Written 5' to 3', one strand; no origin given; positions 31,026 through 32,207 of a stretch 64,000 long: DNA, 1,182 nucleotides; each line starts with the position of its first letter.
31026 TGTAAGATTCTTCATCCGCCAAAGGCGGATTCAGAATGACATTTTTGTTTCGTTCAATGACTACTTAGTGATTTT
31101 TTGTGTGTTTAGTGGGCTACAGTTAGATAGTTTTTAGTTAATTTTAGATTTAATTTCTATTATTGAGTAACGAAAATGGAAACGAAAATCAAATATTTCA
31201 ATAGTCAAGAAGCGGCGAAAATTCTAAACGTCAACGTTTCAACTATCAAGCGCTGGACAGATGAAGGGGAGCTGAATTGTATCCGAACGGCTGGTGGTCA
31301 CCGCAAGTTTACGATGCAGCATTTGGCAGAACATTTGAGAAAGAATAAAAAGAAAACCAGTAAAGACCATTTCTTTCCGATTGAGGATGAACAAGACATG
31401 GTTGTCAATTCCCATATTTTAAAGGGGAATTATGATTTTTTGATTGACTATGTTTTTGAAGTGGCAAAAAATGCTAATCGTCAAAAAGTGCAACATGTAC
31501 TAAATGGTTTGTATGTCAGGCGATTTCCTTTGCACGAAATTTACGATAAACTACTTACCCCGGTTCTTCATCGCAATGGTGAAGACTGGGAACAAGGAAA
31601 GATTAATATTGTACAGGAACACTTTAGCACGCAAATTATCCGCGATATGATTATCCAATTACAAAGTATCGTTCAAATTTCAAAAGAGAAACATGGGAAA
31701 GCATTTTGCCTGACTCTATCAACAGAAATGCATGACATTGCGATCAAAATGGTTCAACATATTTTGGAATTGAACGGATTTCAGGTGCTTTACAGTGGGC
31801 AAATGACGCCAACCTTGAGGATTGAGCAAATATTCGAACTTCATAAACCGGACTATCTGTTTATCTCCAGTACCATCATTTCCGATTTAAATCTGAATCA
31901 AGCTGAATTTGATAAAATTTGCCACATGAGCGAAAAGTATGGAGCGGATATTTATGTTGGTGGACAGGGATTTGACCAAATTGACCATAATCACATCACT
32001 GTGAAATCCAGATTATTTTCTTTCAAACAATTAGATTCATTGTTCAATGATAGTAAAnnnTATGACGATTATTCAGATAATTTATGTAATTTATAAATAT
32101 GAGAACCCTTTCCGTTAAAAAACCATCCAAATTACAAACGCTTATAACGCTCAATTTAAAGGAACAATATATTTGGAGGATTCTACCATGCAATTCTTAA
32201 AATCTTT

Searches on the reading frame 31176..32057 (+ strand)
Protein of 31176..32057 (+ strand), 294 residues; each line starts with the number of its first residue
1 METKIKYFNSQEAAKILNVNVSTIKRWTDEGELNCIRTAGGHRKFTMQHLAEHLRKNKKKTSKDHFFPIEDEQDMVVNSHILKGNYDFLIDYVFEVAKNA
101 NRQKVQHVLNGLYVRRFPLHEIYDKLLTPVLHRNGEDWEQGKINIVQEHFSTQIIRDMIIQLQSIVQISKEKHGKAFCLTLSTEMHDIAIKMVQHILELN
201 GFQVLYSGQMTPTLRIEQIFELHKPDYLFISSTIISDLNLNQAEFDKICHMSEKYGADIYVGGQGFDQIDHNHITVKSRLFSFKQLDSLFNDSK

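Call 12: search_protein_families(library=pfam, proteins=[window:31176-32057:+], max_evalue=0.001)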
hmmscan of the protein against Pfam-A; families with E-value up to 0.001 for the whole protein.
window:31176-32057:+ (294 aa): 5 families
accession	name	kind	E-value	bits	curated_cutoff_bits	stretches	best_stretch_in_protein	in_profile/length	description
PF12728.13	HTH_17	-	1.6e-10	41.5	27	1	7-57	1-50/51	Helix-turn-helix domain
PF13411.12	MerR_1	-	5.1e-09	36.6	21.6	1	10-51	3-44/69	MerR HTH family regulatory protein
PF02607.22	B12-binding_2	-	1.3e-08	35.3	23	1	101-159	13-70/74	B12 binding domain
PF00376.29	MerR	-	6.2e-08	32.8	28.2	1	11-45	3-38/38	MerR family regulatory protein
PF02310.24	B12-binding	-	1.3e-07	31.9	32.1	1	175-267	2-92/121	B12 binding domain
